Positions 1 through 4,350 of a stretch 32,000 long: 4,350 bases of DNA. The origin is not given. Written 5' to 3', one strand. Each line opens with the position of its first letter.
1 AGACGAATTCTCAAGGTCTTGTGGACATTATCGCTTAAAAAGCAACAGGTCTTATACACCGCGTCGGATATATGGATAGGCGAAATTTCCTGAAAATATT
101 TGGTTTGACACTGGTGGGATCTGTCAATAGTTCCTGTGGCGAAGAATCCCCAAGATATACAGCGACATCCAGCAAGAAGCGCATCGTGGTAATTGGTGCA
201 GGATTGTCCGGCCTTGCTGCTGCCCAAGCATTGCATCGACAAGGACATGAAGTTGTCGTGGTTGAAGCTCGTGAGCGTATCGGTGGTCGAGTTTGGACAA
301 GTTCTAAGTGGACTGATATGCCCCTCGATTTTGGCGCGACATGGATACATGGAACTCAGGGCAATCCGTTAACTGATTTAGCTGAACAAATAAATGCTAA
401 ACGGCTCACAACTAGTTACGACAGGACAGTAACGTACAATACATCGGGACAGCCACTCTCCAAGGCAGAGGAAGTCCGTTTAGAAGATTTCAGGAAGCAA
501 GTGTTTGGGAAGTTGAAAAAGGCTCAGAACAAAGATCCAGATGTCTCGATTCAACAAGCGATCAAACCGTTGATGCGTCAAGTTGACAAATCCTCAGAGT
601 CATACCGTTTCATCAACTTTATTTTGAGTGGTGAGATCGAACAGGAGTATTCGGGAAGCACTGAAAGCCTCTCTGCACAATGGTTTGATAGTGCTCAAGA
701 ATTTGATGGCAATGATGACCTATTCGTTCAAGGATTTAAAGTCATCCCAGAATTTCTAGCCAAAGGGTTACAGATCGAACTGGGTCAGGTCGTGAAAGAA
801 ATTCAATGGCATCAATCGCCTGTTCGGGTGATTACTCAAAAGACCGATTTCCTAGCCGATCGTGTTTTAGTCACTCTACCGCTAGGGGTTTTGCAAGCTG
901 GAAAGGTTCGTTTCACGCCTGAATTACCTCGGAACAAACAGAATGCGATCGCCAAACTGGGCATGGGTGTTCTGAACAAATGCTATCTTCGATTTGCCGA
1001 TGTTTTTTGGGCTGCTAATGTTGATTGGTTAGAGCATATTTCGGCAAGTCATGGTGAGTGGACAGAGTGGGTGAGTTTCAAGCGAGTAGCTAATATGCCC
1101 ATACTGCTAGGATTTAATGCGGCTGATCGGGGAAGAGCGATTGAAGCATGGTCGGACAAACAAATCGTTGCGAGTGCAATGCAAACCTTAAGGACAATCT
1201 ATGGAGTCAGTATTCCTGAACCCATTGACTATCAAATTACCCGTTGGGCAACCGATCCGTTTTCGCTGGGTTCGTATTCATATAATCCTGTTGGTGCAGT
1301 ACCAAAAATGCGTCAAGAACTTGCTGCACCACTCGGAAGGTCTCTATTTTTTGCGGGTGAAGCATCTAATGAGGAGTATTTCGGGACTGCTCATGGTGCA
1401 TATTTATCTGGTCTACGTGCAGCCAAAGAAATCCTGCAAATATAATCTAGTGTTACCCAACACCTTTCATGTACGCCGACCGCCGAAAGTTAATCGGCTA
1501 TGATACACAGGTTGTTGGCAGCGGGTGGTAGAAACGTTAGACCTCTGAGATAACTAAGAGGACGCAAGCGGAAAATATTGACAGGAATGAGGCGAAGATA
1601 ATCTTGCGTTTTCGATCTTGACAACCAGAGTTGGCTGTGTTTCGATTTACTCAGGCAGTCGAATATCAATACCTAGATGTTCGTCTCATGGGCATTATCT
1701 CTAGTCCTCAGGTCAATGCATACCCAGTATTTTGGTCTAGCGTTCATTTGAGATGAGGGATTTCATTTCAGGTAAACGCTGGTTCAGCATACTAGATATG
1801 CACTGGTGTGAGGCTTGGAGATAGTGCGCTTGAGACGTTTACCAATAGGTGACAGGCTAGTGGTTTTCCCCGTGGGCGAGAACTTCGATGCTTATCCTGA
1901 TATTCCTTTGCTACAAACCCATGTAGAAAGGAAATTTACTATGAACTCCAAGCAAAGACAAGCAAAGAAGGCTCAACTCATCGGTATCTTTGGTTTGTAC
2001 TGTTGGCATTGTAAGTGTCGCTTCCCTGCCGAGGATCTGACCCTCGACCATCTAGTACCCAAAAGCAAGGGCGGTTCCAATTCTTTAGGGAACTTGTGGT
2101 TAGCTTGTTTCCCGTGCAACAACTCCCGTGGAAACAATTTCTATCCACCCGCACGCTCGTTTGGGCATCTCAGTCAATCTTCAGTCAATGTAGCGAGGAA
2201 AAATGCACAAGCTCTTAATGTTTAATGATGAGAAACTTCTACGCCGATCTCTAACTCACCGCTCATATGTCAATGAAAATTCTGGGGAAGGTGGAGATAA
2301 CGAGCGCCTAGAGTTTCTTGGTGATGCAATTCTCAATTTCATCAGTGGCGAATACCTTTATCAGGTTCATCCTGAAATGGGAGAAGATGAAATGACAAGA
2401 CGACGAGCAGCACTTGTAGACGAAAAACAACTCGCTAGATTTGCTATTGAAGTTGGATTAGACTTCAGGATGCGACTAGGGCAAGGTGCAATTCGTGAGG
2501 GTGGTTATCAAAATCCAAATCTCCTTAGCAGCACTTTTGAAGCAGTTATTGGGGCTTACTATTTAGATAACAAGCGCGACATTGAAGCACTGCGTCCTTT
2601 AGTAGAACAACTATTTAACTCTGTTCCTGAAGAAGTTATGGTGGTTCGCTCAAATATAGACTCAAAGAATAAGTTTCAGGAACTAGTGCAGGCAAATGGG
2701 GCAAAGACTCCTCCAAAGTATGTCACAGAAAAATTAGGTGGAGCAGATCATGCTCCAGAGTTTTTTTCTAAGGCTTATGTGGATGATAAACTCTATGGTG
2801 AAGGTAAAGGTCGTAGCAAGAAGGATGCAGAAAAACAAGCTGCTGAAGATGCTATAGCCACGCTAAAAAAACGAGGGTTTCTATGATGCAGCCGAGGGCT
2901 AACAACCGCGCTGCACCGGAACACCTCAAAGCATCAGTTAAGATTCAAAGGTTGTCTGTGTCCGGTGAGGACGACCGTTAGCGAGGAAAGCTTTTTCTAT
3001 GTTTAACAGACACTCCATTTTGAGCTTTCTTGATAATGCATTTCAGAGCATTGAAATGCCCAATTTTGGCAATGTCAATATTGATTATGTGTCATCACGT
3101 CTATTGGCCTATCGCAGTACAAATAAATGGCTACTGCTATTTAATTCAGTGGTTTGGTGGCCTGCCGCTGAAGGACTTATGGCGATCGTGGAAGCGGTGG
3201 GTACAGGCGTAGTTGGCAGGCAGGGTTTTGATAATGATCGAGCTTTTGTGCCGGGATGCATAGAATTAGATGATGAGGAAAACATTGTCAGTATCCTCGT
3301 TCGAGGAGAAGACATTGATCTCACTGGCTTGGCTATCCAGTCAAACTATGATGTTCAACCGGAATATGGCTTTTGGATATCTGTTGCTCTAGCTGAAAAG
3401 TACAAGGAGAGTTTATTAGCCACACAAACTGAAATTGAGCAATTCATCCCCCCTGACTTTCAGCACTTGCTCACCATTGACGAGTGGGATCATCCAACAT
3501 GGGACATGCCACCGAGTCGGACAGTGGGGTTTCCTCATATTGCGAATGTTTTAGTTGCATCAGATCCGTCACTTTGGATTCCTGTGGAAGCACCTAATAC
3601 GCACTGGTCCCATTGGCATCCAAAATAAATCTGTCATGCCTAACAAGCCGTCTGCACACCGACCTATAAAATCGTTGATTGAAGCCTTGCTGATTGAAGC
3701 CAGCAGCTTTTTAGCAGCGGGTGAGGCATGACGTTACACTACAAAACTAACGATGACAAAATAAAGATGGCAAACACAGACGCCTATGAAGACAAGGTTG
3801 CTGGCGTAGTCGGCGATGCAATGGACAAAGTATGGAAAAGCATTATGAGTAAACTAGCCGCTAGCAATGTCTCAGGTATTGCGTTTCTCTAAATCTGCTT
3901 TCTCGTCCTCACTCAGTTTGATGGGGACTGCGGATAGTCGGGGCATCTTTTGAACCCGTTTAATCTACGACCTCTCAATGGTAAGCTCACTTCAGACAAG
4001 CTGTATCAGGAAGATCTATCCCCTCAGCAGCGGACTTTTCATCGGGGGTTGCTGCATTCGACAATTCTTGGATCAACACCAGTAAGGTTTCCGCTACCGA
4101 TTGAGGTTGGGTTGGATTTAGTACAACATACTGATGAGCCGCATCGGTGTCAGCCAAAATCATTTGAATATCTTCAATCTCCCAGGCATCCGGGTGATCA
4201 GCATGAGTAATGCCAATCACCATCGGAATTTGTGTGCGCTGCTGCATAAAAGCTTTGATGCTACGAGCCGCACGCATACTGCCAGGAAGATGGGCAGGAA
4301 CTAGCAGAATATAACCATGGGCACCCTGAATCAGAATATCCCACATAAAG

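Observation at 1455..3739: Three attC-like palindromes, each 9-10 nt after a stop codon: candidate integron-type cassette array (no integrase in window)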

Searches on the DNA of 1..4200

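Call 98: search_with_rna_model(model_id=R1, source=window, start=1, end=4200, filters=off, max_evalue=1)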
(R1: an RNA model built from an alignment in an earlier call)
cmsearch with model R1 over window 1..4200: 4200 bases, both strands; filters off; matches with E-value up to 1: 6.
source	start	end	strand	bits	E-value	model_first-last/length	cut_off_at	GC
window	2897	2983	+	41.2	4.4e-09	1-88/88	no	0.54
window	2897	2983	-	13.2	0.037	1-88/88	no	0.54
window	850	887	+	12.5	0.057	1-88/88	no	0.53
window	3638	3739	+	11.3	0.11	1-88/88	no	0.5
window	1455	1542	+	10.4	0.19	1-88/88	no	0.51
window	1155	1249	+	8.3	0.6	1-88/88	no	0.43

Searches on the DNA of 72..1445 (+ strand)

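Call 54: search_with_rna_model(model_id=R1, sources=[L002, L003, L004, L005, L006, L007, L008], filters=off, max_evalue=10, show_alignments=4)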
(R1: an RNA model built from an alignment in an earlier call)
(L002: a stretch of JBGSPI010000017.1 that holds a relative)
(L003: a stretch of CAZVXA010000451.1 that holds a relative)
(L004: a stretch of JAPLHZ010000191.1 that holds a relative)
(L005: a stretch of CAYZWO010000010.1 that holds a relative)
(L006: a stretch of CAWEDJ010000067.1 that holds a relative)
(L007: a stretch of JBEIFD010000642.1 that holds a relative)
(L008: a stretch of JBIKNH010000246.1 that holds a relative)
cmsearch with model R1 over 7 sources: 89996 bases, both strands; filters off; matches with E-value up to 10: 3.
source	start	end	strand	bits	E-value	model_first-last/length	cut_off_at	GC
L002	9889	9974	+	34.9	3.4e-06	1-88/88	no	0.43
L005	14138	14166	-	12.6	1.1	1-88/88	no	0.17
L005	8054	8097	-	10.9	3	1-88/88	no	0.41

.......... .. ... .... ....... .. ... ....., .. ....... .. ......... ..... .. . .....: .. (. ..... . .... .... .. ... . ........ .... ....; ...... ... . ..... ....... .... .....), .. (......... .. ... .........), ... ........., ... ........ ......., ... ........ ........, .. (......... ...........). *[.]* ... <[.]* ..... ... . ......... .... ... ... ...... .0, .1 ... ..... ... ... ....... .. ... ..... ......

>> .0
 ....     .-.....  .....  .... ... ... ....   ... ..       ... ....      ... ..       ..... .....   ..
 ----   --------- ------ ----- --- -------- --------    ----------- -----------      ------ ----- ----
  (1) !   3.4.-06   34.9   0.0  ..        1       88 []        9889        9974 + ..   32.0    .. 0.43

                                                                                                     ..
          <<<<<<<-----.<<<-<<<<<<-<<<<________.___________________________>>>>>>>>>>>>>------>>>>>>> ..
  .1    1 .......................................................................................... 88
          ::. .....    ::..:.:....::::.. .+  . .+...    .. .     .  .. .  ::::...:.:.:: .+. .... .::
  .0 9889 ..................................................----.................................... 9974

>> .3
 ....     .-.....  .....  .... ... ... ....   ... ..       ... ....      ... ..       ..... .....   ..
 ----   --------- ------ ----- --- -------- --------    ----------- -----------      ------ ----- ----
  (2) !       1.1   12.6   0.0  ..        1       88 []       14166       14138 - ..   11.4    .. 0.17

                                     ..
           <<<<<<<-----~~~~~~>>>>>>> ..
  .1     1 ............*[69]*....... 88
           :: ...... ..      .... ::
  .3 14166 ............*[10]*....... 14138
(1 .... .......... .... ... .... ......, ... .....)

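Call 76: search_with_rna_model(model_id=R1, sources=[L158, L159, L160], filters=off, max_evalue=5, show_alignments=5)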
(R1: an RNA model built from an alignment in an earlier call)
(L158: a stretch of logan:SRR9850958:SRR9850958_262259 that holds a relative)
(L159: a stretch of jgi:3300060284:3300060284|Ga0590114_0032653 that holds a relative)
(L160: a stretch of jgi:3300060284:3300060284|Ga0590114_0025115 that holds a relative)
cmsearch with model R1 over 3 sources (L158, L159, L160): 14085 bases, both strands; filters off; matches with E-value up to 5: 11.
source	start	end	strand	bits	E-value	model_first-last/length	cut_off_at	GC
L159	4731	4817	+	37.1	1.5e-07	1-88/88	no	0.47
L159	245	332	+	29.5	1.2e-05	1-88/88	no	0.55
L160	2898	2983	+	23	0.00048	1-88/88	no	0.43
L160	3559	3646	+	21.9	0.00087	1-88/88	no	0.55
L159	1747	1835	+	18.9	0.005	1-88/88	no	0.44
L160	1129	1198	-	14.8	0.05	1-88/88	no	0.49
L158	1795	1883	+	13.4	0.11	1-88/88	no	0.56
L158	1190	1227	+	11.7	0.3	1-88/88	no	0.55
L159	2086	2156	+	10.8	0.51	1-88/88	no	0.44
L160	1129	1156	+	7.3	3.7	1-88/88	no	0.61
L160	4451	4488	+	7.1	4.1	1-88/88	no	0.5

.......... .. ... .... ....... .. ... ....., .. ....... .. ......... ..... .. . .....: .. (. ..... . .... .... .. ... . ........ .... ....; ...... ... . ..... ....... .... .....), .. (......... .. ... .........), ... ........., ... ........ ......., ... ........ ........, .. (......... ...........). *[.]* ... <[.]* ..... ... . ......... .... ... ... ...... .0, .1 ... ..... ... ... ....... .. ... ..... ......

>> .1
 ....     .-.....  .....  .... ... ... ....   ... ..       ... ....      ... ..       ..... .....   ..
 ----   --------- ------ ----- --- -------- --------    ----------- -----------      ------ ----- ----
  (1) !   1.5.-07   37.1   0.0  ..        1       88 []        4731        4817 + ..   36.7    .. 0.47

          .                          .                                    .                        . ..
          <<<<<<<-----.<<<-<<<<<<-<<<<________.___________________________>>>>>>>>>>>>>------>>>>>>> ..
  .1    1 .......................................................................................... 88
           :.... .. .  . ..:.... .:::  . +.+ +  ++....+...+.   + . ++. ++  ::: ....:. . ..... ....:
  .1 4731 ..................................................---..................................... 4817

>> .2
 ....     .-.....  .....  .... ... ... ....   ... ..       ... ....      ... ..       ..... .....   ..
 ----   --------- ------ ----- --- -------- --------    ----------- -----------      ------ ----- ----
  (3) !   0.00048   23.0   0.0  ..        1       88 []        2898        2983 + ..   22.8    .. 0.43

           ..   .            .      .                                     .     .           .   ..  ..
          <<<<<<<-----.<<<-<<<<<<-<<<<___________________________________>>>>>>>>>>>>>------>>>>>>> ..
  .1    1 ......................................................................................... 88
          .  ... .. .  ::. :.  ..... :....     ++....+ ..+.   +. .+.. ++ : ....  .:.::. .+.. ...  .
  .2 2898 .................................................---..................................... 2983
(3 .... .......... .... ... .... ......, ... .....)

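Call 91: search_with_rna_model(model_id=R1, sources=[L002, L148, L154, L157, L158, L159, L160, L026, L036, L088, L059, L116, L109, L101], filters=off, max_evalue=0.5, make_alignment=true)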
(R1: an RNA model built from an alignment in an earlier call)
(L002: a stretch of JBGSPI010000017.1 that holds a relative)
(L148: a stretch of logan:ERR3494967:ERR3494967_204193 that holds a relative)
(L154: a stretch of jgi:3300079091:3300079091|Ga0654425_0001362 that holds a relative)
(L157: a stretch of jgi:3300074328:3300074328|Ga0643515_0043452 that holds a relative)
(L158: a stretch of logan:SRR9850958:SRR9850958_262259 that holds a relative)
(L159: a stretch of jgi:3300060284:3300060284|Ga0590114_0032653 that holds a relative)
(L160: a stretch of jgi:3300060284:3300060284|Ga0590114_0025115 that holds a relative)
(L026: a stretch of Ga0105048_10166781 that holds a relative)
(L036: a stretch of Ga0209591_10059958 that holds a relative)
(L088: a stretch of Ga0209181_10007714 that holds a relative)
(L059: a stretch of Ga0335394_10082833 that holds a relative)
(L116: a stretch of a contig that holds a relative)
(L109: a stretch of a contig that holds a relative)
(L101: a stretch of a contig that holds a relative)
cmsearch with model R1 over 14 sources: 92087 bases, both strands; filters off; matches with E-value up to 0.5: 29.
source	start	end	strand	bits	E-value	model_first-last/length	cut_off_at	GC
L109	6314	6399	-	65.1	1.2e-13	1-88/88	no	0.55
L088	12686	12771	-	64.4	1.7e-13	1-88/88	no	0.53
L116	1831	1916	-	63.2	3.5e-13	1-88/88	no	0.58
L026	2596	2681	-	61.5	8.8e-13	1-88/88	no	0.5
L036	2735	2820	+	61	1.2e-12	1-88/88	no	0.41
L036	2516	2601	+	58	6.5e-12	1-88/88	no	0.5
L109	2090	2175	-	56.4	1.7e-11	1-88/88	no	0.51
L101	3276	3363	+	55.7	2.5e-11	1-88/88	no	0.47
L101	2225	2310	+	55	3.6e-11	1-88/88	no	0.51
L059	1758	1843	-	49.9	6.7e-10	1-88/88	no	0.48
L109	3167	3252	-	45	1.1e-08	1-88/88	no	0.56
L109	3425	3509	-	44.4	1.5e-08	1-88/88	no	0.54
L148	747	833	+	43.3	2.8e-08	1-88/88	no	0.54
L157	2367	2452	+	37.8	6.7e-07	1-88/88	no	0.48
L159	4731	4817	+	37.1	9.8e-07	1-88/88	no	0.47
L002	9889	9974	+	34.9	3.4e-06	1-88/88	no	0.43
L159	245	332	+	29.5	7.6e-05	1-88/88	no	0.55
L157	3106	3193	+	29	0.0001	1-88/88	no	0.52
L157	3765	3822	+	25.8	0.00063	1-88/88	no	0.64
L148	747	833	-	24.9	0.001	1-88/88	no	0.54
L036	42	125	+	23.7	0.002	1-88/88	no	0.46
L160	2898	2983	+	23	0.0031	1-88/88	no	0.43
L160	3559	3646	+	21.9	0.0057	1-88/88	no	0.55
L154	552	637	-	20.1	0.016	1-88/88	no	0.52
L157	4579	4665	+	19.8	0.019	1-88/88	no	0.48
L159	1747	1835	+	18.9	0.033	1-88/88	no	0.44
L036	3267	3317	+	16.2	0.15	1-88/88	no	0.47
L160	1129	1198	-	14.8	0.33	1-88/88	no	0.49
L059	2074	2147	-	14.4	0.42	1-88/88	no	0.34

Alignment A4: 29 matches aligned to the model, 131 columns, each read 5' to 3' on its own strand. Consensus structure (alignment columns), stored with it:
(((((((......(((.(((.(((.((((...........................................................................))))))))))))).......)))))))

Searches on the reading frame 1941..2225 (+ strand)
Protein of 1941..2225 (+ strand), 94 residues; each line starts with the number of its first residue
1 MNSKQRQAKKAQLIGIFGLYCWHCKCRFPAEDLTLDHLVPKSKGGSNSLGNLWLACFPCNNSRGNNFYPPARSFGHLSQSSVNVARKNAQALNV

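Call 9: search_protein_families(library=pfam, proteins=[window:1941-2225:+], max_evalue=0.01)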
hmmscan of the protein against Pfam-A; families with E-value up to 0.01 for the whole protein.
window:1941-2225:+ (94 aa): 3 families
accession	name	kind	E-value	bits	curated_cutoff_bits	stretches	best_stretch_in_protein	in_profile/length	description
PF14279.12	HNH_5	-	6.2e-12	45.7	27.5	1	21-70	1-50/56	HNH endonuclease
PF01844.29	HNH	-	1.6e-10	41.4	21.4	1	21-65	1-46/47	HNH endonuclease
PF13395.12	HNH_4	-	0.0011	19.3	22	1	32-65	17-50/54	HNH endonuclease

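Call 89: search_protein_families(library=padloc, proteins=[window:1941-2225:+], max_evalue=0.001)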
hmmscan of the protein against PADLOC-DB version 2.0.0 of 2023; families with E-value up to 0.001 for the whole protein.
window:1941-2225:+ (94 aa): 6 families
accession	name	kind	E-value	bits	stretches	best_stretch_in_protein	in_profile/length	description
PDLC00315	PtuB1|PtuB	-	3.8e-08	31.4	1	7-66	19-79/227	Unknown function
PDLC02859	DpdF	-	6.9e-05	19.5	1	18-66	7-55/545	DpdF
PDLC00327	PtuB1|PtuB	-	0.00021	18.6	1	10-60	49-100/391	Unknown function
PDLC00330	PtuB1|PtuB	-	0.00042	18.3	1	8-62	43-108/271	Unknown function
PDLC00351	PtuB1|PtuB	-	0.00057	18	1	3-67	41-109/195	Unknown function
PDLC00337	PtuB1|PtuB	-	0.00087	17.2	1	9-67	47-108/216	Unknown function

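Call 90: search_protein_families(library=ncbifam, proteins=[window:1941-2225:+], max_evalue=0.00001)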
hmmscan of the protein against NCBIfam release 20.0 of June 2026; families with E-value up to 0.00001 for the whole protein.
window:1941-2225:+ (94 aa): 1 family
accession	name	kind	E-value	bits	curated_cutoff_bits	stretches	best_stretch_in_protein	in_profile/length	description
NF040563.1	guided_IscB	equivalog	6.6e-10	38.6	175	1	17-66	191-238/314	RNA-guided endonuclease IscB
